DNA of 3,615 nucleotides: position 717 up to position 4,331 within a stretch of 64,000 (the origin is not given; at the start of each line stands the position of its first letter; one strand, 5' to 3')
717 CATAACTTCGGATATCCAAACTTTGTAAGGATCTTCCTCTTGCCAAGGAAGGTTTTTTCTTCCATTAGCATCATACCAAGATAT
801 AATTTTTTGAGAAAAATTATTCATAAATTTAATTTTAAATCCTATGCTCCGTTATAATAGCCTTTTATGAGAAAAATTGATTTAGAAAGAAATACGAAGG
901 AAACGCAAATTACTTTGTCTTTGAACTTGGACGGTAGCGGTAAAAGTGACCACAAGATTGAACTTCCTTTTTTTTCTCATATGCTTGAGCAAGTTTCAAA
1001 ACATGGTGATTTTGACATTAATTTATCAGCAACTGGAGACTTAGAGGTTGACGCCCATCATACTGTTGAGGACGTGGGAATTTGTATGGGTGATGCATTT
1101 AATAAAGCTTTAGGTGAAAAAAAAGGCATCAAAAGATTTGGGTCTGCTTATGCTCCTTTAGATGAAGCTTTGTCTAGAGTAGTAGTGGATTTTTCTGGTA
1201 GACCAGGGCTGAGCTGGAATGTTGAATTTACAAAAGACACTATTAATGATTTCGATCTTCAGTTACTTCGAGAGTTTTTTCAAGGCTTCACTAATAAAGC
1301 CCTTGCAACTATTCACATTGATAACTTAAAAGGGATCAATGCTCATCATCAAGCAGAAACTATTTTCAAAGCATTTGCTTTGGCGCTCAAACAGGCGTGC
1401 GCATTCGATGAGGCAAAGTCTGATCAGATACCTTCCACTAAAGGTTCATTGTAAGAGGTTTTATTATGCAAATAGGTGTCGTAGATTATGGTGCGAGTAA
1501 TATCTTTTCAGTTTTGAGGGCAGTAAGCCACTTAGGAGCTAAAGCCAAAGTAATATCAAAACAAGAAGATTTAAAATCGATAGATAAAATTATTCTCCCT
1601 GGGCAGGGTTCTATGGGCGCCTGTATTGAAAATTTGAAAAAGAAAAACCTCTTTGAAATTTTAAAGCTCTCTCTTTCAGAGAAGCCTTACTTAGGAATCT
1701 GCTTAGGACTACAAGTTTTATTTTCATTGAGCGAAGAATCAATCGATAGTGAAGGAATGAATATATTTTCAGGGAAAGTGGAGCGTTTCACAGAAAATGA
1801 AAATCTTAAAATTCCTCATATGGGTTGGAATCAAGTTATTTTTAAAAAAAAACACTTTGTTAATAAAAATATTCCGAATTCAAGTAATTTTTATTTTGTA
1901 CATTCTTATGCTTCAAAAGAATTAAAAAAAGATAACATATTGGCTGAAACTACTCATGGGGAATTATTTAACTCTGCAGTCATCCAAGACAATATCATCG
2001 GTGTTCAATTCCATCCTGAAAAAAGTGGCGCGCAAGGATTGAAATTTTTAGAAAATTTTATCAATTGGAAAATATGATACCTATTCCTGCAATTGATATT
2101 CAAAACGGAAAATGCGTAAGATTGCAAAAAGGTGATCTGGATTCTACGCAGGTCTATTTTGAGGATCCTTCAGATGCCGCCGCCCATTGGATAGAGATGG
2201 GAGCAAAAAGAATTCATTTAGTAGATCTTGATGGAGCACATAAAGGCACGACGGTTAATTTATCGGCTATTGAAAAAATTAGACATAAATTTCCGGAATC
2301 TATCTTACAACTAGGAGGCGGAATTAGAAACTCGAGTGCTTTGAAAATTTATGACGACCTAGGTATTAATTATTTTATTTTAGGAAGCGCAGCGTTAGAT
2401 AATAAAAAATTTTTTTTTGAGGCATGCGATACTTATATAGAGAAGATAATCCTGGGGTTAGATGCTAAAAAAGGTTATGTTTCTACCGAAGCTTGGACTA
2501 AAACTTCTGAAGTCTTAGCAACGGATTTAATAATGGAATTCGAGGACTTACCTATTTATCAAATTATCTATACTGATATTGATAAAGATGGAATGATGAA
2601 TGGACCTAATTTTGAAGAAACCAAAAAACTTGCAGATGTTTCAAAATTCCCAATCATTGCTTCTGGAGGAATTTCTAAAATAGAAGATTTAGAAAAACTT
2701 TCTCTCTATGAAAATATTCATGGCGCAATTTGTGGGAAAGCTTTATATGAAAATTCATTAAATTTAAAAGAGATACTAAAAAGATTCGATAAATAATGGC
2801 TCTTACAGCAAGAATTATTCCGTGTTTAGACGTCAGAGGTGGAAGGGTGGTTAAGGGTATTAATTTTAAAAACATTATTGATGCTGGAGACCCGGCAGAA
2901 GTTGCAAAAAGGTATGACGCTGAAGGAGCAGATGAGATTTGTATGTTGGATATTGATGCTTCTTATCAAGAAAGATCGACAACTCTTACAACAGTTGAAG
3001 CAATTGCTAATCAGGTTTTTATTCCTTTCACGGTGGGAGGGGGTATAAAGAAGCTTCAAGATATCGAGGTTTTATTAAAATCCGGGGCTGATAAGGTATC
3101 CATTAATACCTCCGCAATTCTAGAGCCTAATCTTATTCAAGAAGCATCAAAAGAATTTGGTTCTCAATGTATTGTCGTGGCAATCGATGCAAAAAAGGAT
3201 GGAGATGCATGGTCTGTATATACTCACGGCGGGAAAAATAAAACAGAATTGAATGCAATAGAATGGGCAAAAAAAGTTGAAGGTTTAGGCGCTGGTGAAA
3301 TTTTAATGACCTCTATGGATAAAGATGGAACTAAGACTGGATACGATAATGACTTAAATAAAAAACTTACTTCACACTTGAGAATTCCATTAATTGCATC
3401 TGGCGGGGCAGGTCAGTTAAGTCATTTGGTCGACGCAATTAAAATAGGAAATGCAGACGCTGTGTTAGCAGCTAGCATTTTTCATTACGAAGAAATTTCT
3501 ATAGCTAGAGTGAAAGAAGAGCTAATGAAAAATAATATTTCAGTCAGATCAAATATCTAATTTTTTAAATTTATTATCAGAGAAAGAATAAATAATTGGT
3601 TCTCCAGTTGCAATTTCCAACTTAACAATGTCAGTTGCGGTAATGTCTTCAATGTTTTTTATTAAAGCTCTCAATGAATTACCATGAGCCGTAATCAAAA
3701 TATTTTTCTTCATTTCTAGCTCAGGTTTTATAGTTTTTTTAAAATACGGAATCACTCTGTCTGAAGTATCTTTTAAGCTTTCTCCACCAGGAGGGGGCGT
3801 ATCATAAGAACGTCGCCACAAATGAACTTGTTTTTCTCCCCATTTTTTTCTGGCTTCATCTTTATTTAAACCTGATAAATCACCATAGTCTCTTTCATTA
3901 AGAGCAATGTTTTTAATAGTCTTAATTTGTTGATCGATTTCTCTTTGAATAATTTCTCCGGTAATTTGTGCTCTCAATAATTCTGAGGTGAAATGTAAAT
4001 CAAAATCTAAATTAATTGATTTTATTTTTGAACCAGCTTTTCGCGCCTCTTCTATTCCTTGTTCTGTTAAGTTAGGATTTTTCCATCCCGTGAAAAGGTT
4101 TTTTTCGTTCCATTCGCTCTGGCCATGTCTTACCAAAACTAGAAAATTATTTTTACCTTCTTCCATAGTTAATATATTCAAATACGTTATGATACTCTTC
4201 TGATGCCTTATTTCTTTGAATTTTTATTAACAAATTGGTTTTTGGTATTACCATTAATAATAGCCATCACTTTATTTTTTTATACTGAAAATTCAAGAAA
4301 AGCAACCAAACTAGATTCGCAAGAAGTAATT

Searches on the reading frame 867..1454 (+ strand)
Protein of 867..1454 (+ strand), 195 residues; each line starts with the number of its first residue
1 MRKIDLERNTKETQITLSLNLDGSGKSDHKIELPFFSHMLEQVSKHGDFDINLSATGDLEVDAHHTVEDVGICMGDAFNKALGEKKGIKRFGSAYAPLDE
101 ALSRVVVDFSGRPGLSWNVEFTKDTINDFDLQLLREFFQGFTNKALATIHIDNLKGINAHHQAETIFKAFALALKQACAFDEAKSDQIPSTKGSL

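Call 66: search_protein_families(library=pfam, proteins=[window:867-1454:+], max_evalue=0.01)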
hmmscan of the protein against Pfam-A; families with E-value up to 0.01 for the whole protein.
window:867-1454:+ (195 aa): 1 family
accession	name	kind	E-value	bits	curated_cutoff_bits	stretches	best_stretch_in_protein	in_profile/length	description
PF00475.24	IGPD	-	1.8e-60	203.7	27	1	33-174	3-144/144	Imidazoleglycerol-phosphate dehydratase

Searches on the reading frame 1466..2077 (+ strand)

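Call 66: search_protein_families(library=pfam, proteins=[window:1466-2077:+], max_evalue=0.01)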
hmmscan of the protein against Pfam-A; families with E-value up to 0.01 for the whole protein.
window:1466-2077:+ (203 aa): 4 families
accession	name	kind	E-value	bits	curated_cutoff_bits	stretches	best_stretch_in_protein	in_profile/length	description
PF00117.34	GATase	-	2.1e-26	93.2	22.8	1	5-198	2-186/190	Glutamine amidotransferase class-I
PF01174.25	SNO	-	1.8e-10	41.5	27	1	18-200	13-184/188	SNO glutamine amidotransferase family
PF07685.20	GATase_3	-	1.4e-05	25.3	27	1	3-90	2-93/196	CobB/CobQ-like glutamine amidotransferase domain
PF07722.19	Peptidase_C26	-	0.00051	20.3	20.5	1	71-185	104-219/219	Peptidase C26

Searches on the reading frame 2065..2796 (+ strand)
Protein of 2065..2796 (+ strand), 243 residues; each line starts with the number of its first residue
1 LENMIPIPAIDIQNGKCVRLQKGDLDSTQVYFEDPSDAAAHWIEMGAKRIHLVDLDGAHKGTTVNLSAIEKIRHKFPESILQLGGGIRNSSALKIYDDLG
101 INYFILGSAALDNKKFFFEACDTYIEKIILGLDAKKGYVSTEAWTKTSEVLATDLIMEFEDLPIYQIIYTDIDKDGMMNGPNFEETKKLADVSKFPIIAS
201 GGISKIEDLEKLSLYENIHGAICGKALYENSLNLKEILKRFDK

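Call 66: search_protein_families(library=pfam, proteins=[window:2065-2796:+], max_evalue=0.01)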
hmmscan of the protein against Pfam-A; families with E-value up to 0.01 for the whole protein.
window:2065-2796:+ (243 aa): 3 families
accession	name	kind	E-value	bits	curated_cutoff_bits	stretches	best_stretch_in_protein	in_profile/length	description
PF00977.27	His_biosynth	-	1.3e-70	237.8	23.6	1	7-232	3-227/228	Histidine biosynthesis protein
PF01884.23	PcrB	-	0.00071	19.6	23.9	0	133-238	123-223/226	PcrB family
PF01207.24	Dus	-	0.0087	15.6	20.4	0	182-230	172-220/311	Dihydrouridine synthase (Dus)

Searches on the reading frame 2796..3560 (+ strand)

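Call 66: search_protein_families(library=pfam, proteins=[window:2796-3560:+], max_evalue=0.01)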
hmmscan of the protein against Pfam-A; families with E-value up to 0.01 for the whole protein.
window:2796-3560:+ (254 aa): 7 families
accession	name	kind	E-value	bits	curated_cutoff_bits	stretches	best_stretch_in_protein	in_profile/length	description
PF00977.27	His_biosynth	-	6.9e-83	278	23.6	1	6-234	1-227/228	Histidine biosynthesis protein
PF01207.24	Dus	-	1.1e-06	28.5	20.4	1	57-120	166-229/311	Dihydrouridine synthase (Dus)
PF05690.20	ThiG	-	2.6e-06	27.4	23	1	157-227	136-205/247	Thiazole biosynthesis protein ThiG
PF02581.23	TMP-TENI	-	3e-05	23.9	27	0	37-103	108-176/180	Thiamine monophosphate synthase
PF03060.21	NMO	-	7.1e-05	22.8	28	0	56-108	175-226/331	Nitronate monooxygenase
PF00478.31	IMPDH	-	0.0032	16.9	25.6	0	46-102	115-171/345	IMP dehydrogenase / GMP reductase domain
PF04309.18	G3P_antiterm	-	0.0077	16.1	27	0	66-106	130-170/173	Glycerol-3-phosphate responsive antiterminator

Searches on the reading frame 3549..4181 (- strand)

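Call 66: search_protein_families(library=pfam, proteins=[window:3549-4181:-], max_evalue=0.01)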
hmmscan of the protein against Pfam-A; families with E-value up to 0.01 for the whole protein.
window:3549-4181:- (210 aa): 1 family
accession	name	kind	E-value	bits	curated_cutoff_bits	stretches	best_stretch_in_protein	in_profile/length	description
PF00300.27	His_Phos_1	-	3.9e-41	141.3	21.7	1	14-206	1-187/194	Histidine phosphatase superfamily (branch 1)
